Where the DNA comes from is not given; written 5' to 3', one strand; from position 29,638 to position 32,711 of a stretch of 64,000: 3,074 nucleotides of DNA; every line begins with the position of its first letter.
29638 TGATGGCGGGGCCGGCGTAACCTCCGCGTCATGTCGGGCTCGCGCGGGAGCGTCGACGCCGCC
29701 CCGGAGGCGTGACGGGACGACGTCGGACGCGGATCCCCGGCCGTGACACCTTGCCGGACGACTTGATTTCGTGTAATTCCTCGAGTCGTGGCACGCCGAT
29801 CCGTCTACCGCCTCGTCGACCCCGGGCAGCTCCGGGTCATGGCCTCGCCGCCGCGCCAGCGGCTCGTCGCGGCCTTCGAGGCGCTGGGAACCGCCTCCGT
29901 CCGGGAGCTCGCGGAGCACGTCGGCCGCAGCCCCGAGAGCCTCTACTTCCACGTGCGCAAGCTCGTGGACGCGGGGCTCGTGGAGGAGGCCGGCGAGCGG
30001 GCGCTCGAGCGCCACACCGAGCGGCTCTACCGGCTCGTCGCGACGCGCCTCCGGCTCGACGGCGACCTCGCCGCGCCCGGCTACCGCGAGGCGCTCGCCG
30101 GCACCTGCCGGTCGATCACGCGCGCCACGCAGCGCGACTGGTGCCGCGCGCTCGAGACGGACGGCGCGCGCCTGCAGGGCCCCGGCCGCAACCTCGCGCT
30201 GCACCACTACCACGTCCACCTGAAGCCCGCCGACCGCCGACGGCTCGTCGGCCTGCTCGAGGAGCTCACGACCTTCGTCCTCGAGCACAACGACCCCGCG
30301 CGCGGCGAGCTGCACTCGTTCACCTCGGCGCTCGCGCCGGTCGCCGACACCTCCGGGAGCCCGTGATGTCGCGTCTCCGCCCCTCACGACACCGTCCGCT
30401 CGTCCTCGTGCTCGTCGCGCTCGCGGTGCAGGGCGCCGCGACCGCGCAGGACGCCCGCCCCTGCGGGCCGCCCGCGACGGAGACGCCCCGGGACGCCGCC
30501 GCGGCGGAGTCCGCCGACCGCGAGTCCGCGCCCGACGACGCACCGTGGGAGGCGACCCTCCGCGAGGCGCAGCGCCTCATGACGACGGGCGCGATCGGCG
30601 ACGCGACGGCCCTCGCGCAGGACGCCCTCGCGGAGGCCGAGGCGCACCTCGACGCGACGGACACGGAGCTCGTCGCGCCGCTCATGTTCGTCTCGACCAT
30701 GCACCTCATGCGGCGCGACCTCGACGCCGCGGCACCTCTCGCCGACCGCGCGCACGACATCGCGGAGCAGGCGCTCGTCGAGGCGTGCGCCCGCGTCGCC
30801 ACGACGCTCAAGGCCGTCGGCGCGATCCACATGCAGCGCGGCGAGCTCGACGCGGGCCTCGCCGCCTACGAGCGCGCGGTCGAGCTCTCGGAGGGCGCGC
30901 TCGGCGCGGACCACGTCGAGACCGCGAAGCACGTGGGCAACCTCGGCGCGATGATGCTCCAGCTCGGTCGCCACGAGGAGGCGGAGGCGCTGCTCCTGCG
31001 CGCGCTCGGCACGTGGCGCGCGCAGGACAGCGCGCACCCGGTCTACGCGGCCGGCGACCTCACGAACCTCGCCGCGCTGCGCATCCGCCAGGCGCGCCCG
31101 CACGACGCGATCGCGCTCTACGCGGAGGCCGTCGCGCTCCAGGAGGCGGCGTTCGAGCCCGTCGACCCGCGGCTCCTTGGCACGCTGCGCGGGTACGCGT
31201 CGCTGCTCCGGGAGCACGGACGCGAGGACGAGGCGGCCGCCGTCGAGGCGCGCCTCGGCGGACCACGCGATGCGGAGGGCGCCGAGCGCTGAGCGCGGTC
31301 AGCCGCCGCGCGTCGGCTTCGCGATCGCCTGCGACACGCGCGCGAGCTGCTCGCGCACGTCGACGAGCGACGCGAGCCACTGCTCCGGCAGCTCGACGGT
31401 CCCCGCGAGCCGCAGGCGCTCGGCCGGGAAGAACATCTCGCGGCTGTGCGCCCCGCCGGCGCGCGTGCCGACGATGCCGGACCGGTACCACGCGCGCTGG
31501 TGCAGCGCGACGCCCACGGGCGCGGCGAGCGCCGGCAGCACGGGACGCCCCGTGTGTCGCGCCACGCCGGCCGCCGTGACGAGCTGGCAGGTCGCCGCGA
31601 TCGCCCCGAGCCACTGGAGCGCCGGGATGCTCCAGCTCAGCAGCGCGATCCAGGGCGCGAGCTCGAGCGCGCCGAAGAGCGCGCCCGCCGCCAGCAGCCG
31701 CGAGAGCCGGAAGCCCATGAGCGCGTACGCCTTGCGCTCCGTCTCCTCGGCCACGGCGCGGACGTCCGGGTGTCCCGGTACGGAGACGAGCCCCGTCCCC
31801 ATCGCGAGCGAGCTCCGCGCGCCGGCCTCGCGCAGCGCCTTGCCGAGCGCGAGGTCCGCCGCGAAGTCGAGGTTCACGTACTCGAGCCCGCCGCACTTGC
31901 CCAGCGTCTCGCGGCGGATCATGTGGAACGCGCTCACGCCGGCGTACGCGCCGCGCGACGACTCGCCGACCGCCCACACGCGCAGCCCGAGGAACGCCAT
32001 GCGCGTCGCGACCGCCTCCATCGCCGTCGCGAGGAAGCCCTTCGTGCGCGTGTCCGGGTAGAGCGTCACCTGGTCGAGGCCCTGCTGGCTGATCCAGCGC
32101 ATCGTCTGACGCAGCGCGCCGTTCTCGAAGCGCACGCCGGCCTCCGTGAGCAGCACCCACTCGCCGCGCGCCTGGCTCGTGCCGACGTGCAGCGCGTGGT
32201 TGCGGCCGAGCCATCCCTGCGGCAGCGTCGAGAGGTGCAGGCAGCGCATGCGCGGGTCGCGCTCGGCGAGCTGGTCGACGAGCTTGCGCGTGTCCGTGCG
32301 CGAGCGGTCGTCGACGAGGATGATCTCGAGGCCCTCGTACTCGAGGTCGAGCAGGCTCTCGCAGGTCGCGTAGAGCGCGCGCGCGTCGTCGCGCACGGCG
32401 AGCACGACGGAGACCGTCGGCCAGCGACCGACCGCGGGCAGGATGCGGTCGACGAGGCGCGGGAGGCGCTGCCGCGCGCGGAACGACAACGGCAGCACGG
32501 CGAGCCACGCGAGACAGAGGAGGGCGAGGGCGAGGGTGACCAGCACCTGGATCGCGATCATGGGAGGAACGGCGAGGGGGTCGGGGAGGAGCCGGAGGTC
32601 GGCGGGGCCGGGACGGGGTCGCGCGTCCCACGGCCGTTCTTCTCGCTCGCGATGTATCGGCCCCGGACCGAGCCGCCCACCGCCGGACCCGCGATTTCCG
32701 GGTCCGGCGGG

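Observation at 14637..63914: A module of about 120 aa ending in an invariant proline forms the C-terminus of at least five unrelated exoenzymes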

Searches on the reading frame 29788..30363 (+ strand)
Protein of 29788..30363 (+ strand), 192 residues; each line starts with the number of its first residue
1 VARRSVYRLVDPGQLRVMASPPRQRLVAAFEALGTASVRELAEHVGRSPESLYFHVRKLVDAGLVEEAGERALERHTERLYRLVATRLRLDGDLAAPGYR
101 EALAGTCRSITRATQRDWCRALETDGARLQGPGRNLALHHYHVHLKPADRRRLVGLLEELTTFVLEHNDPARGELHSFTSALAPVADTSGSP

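Call 47: search_protein_families(library=pfam, proteins=[window:29788-30363:+], max_evalue=0.001)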
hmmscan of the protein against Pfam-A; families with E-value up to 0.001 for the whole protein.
window:29788-30363:+ (192 aa): 6 families
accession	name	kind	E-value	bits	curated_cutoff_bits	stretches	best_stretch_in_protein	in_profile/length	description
PF12840.13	HTH_20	-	4.8e-09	36.5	27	1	18-67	1-50/51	Helix-turn-helix domain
PF25212.1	HVO_A0114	-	7.4e-08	32.5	27.6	1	7-67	8-68/84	HVO_A0114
PF13412.12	HTH_24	-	1.8e-05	24.7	21.9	1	35-66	17-48/48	Winged helix-turn-helix DNA-binding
PF01978.25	TrmB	-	5.5e-05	23.4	25.6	1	33-84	20-65/68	Sugar-specific transcriptional regulator TrmB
PF01022.26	HTH_5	-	7e-05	23.1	22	1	27-66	8-46/47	Bacterial regulatory protein, arsR family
PF13518.12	HTH_28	-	0.00016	22.1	25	0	24-64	1-41/52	Helix-turn-helix domain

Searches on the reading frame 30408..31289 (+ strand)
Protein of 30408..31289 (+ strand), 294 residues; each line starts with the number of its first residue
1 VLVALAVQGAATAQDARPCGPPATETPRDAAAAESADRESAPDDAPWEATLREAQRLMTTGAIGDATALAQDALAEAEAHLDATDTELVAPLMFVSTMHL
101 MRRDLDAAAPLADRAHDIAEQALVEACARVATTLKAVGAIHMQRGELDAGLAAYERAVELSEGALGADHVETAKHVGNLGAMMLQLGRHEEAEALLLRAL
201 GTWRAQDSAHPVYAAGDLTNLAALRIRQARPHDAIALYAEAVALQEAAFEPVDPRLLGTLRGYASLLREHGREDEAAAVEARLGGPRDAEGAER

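Call 47: search_protein_families(library=pfam, proteins=[window:30408-31289:+], max_evalue=0.001)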
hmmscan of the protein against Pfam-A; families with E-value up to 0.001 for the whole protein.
window:30408-31289:+ (294 aa): 8 families
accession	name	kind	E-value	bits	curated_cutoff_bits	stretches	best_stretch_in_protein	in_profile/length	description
PF13424.12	TPR_12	-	1.1e-20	74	30.1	2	130-201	2-73/77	Tetratricopeptide repeat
PF13374.12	TPR_10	-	2.1e-13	50.2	27.5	1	130-170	1-41/42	Tetratricopeptide repeat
PF24885.1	TPR_NPHP3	-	3.2e-11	43.5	100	1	105-200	115-210/239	Nephrocystin-3 TPR domain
PF17874.7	TPR_MalT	-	6e-11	42.6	45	2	167-278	34-143/336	MalT-like TPR region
PF00515.34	TPR_1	-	1.8e-07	31.1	27.8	0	134-161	4-31/34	Tetratricopeptide repeat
PF07719.23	TPR_2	-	3.7e-06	27.1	27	0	133-162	3-32/34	Tetratricopeptide repeat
PF13181.12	TPR_8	-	0.00018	21.9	25.7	0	138-162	8-32/34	Tetratricopeptide repeat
PF13428.12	TPR_14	-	0.0005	20.9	23.5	0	134-163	4-33/44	Tetratricopeptide repeat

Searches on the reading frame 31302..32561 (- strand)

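Call 47: search_protein_families(library=pfam, proteins=[window:31302-32561:-], max_evalue=0.001)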
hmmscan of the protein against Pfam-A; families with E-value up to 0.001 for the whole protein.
window:31302-32561:- (420 aa): 3 families
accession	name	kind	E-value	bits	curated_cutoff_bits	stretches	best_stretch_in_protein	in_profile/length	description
PF00535.33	Glycos_transf_2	-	5.2e-13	49.7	23.3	1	51-166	1-112/168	Glycosyl transferase family 2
PF13506.12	Glyco_transf_21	-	1.5e-12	47.8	21.7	1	122-254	20-148/174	Glycosyl transferase family 21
PF13641.12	Glyco_tranf_2_3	-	1.2e-09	38.9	27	1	48-254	1-205/230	Glycosyltransferase like family 2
